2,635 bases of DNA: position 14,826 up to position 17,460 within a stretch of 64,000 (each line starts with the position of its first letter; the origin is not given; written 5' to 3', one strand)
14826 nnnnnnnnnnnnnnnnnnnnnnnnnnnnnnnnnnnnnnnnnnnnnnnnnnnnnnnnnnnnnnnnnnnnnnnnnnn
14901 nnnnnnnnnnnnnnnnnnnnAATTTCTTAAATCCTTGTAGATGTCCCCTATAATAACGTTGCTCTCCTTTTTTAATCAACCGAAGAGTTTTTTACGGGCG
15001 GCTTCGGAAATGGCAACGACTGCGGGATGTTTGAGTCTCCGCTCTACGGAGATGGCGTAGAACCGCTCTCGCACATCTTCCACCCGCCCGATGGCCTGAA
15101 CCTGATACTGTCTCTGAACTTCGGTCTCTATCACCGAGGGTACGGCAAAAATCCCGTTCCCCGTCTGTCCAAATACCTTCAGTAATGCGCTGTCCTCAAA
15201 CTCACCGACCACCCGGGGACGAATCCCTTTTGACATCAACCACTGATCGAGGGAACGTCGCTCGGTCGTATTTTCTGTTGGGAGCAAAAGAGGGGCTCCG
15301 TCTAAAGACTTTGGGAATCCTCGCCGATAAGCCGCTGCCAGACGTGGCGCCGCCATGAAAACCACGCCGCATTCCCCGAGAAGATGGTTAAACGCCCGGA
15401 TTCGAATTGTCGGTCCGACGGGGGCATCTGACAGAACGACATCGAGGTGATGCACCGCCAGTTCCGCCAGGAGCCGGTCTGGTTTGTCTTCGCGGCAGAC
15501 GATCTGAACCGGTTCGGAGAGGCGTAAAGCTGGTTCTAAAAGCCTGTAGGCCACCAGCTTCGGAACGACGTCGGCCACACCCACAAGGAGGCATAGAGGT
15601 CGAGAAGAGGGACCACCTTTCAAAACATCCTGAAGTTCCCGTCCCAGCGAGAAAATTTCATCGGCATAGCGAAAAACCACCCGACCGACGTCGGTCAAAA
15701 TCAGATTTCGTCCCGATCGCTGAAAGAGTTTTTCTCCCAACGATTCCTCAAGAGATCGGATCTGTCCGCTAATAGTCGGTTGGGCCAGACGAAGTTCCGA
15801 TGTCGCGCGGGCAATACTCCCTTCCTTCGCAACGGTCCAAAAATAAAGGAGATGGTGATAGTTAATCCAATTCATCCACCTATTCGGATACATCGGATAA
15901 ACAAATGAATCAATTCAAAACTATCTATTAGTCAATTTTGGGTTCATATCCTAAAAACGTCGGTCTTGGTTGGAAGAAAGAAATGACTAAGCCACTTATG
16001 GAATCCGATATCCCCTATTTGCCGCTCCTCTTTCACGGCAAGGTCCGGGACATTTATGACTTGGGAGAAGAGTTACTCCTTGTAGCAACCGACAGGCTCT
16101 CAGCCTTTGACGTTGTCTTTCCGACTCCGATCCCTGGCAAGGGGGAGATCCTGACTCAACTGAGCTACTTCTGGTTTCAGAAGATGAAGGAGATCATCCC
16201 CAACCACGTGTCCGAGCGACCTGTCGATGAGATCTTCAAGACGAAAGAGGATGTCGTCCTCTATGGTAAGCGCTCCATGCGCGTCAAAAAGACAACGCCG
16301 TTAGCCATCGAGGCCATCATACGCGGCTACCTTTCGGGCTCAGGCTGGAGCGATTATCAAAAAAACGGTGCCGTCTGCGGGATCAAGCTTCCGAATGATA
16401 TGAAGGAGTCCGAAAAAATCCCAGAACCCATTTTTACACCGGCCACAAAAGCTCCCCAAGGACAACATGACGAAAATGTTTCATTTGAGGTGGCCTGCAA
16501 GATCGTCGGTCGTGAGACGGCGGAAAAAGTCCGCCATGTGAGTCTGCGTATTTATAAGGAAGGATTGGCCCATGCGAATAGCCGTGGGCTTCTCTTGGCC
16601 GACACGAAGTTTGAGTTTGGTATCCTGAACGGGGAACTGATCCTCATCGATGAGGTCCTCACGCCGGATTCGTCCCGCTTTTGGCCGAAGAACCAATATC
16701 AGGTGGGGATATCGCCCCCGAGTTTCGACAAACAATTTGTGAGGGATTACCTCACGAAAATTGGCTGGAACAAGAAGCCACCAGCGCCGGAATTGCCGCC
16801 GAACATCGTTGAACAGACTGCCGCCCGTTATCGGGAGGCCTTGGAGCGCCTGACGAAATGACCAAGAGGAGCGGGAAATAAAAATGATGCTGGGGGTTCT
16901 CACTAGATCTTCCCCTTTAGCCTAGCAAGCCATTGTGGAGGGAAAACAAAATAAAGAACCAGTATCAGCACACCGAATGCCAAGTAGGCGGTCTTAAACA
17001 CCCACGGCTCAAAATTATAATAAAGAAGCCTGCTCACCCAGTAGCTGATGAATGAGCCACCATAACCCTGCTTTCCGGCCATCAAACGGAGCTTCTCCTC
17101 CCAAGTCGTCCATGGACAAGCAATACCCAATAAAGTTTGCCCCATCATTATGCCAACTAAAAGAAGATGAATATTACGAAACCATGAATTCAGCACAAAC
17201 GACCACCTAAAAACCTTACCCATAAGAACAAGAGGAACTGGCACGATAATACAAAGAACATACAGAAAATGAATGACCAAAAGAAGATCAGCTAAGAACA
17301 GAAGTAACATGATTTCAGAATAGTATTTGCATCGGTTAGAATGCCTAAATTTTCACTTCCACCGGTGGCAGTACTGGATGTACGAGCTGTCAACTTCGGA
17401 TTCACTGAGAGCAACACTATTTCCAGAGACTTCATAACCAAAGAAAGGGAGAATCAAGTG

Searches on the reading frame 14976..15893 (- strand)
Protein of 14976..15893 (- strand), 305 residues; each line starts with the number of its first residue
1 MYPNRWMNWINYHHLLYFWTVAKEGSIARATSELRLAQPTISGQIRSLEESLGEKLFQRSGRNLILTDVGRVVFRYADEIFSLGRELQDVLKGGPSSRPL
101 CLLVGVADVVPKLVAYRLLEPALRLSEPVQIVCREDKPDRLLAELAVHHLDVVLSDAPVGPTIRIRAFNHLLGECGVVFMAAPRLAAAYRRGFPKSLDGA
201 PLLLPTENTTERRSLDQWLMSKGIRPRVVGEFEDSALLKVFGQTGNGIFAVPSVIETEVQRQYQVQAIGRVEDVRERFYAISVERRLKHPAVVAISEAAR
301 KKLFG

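Call 61: search_protein_families(library=pfam, proteins=[window:14976-15893:-], max_evalue=0.0001)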
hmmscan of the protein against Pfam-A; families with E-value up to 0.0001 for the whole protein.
window:14976-15893:- (305 aa): 2 families
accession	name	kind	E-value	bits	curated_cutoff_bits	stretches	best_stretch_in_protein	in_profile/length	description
PF00126.33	HTH_1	-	5.2e-19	68.4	26.6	1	13-71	2-60/60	Bacterial regulatory helix-turn-helix protein, lysR family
PF03466.25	LysR_substrate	-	5.3e-13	49.3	28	1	107-301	13-206/209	LysR substrate binding domain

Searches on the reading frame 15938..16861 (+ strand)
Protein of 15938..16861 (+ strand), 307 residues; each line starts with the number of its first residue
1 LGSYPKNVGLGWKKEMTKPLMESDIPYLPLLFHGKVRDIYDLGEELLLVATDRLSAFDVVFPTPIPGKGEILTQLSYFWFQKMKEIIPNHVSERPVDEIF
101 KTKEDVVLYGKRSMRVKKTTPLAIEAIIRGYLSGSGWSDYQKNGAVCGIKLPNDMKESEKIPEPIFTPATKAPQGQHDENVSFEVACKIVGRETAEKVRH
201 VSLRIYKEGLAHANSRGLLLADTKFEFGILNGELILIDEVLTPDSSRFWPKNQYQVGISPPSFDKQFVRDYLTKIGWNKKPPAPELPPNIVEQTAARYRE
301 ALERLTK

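Call 61: search_protein_families(library=pfam, proteins=[window:15938-16861:+], max_evalue=0.0001)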
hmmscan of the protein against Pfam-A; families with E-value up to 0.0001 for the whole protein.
window:15938-16861:+ (307 aa): 1 family
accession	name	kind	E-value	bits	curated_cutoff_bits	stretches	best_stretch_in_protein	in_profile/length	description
PF01259.24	SAICAR_synt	-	4.8e-72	242.9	20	1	31-281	2-230/233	SAICAR synthetase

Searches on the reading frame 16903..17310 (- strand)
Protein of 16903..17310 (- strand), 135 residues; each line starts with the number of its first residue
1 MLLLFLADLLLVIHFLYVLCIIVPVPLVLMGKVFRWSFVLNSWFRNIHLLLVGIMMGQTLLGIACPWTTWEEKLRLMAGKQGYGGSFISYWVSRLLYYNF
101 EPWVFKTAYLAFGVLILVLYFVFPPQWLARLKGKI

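Call 61: search_protein_families(library=pfam, proteins=[window:16903-17310:-], max_evalue=0.0001)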
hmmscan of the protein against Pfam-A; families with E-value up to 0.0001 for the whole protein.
window:16903-17310:- (135 aa): 1 family
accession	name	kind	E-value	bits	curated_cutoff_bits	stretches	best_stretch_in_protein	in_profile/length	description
PF10861.13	DUF2784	-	4.2e-23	81.9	29.7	1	5-124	2-108/109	Protein of Unknown function (DUF2784)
